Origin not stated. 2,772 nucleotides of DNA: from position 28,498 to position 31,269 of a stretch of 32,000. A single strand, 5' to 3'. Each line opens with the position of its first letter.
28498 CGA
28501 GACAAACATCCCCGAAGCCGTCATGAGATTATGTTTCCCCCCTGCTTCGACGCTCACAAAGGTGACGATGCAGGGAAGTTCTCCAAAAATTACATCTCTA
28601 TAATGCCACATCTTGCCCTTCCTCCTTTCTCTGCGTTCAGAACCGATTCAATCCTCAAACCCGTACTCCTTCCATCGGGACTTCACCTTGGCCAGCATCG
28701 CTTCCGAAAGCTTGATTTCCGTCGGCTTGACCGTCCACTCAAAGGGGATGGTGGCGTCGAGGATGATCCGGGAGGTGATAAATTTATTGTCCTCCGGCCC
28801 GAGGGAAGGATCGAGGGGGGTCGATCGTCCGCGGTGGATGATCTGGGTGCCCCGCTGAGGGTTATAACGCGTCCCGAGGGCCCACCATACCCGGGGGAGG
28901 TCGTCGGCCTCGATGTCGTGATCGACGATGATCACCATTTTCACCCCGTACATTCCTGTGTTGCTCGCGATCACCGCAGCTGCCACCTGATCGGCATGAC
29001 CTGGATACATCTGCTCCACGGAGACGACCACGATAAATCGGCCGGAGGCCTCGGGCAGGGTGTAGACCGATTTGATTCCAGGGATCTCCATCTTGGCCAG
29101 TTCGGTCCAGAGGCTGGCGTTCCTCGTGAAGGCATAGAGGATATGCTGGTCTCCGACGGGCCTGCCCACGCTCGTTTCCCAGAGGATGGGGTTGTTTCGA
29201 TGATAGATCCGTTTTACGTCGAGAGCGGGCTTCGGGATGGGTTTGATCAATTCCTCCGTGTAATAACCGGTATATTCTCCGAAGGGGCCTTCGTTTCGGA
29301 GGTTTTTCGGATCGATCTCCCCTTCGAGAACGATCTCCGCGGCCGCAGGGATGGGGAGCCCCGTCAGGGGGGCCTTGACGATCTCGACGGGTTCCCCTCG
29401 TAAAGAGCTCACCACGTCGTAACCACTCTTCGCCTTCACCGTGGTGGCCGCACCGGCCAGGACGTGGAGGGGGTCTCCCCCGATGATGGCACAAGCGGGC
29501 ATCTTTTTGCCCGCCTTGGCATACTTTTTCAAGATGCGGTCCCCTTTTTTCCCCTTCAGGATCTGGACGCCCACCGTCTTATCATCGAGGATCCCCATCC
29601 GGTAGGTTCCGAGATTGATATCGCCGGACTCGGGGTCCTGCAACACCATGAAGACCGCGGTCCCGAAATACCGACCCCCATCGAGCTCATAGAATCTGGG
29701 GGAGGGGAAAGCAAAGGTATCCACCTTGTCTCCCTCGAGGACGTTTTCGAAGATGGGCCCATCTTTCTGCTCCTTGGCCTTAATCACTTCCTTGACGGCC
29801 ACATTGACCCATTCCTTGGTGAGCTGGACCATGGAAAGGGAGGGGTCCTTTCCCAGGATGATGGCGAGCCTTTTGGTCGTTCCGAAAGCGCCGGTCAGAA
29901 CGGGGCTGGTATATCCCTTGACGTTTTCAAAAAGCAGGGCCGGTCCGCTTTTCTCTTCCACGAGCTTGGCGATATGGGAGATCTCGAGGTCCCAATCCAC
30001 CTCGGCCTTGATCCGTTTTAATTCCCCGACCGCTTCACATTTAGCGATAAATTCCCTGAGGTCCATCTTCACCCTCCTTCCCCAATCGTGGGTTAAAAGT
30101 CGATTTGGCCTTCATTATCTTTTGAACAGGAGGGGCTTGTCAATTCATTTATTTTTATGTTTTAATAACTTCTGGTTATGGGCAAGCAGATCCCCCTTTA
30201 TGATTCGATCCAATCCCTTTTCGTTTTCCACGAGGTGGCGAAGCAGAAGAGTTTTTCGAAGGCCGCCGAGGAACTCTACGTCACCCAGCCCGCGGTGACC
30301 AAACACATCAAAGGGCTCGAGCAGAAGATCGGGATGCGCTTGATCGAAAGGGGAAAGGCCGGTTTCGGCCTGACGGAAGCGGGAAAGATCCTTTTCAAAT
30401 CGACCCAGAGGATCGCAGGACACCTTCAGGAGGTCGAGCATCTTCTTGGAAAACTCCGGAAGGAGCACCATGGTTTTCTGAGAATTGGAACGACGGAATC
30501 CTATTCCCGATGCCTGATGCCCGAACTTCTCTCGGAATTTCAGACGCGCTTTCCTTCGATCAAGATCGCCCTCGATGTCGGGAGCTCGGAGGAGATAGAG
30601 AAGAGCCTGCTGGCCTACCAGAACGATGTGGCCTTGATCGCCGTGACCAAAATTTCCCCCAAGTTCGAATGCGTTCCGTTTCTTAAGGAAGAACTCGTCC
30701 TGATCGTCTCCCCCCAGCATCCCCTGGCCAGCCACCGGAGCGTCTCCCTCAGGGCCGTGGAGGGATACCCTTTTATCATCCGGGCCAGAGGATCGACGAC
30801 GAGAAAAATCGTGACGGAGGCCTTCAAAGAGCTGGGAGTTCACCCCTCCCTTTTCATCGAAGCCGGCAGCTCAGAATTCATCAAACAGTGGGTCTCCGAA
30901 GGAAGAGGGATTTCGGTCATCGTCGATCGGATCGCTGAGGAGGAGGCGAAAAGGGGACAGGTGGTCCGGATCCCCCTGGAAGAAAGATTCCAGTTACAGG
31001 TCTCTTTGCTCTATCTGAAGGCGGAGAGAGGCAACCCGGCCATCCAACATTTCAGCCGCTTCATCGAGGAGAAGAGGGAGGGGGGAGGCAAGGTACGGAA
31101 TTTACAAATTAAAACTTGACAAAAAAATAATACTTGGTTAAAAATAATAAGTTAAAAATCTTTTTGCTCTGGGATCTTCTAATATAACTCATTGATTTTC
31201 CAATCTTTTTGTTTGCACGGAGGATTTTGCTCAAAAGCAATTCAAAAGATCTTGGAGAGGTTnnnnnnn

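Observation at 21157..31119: Ten-gene multi-UbiD (prFMN) operon resembling phenylphosphate / benzene / naphthalene carboxylase loci, with a different subunit set and no phenylphosphate synthase in the window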

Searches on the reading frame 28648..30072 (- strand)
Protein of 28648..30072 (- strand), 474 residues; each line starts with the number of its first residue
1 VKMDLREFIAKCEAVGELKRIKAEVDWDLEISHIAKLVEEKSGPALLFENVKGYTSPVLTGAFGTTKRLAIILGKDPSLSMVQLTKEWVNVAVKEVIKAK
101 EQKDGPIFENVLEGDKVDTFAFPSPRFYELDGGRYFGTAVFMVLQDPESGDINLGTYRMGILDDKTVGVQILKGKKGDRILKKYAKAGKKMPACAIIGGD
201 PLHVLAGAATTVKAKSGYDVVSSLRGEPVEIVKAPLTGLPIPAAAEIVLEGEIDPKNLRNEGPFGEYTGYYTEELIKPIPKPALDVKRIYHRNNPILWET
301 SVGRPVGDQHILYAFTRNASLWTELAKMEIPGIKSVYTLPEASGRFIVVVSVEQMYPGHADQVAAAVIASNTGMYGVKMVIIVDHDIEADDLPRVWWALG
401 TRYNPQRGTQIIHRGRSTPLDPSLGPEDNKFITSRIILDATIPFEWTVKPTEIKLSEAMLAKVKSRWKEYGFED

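Call 3: search_protein_families(library=pfam, proteins=[window:28648-30072:-])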
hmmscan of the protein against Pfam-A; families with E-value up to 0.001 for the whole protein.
window:28648-30072:- (474 aa): 3 families
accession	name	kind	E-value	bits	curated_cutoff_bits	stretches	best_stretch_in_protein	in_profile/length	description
PF01977.22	UbiD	-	3.5e-58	196.6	23.3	1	101-305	4-206/206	3-octaprenyl-4-hydroxybenzoate carboxy-lyase Rift-related domain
PF20696.2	UbiD_C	-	1e-31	110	24.2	1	310-440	1-127/127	3-octaprenyl-4-hydroxybenzoate carboxy-lyase C-terminal domain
PF20695.2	UbiD_N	-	1.1e-24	86.8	24.3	1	9-85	1-75/78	3-octaprenyl-4-hydroxybenzoate carboxy-lyase N-terminal domain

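Call 4: search_protein_families(library=ncbifam, proteins=[window:28648-30072:-])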
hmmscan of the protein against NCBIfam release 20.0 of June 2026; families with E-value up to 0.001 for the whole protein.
window:28648-30072:- (474 aa): 7 families
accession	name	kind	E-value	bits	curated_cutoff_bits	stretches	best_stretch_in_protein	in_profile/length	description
TIGR02724.1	phenyl_P_beta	equivalog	1e-207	690.2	468.95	1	3-472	1-471/472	phenylphosphate carboxylase subunit beta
TIGR00148.1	TIGR00148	subfamily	4.3e-97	325.5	244.85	1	5-442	1-437/438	UbiD family decarboxylase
NF041204.1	VdcC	exception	9.1e-88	294.7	650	1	4-454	3-449/467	non-oxidative hydroxyarylic acid decarboxylases subunit C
TIGR03701.1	mena_SCO4490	equivalog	9e-82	275.1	495.9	1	7-421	1-422/433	menaquinone biosynthesis decarboxylase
TIGR02723.1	phenyl_P_alpha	equivalog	2.6e-65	220.9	564.6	1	5-472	10-481/485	phenylphosphate carboxylase subunit alpha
NF008175.0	PRK10922.1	equivalog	7.3e-63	212.8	788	2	98-469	121-487/497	4-hydroxy-3-polyprenylbenzoate decarboxylase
NF041219.1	BagN_FevL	exception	3.6e-47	161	1000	1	3-407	18-436/502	bagremycin/ferroverdin biosynthesis UbiD family decarboxylase BagN/FevL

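Call 11: find_encoding_contigs(protein=window:28648-30072:-, flank=10000, max_places=6)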
Protein window:28648-30072:- (474 aa): no gene with exactly this product is on record in the collection.

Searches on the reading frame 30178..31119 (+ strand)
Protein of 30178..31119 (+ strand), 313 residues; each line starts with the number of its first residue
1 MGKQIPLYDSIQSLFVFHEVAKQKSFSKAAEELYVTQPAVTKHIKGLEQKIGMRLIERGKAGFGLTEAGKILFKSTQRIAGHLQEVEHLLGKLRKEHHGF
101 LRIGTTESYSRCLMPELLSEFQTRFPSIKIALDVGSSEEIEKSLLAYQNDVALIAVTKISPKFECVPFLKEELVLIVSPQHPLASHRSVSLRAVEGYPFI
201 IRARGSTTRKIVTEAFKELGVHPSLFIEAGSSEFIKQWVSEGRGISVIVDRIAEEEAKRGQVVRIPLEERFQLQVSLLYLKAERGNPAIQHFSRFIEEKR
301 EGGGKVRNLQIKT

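Call 10: find_encoding_contigs(protein=window:30178-31119:+, flank=10000, max_places=6)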
Protein window:30178-31119:+ (313 aa): no gene with exactly this product is on record in the collection.
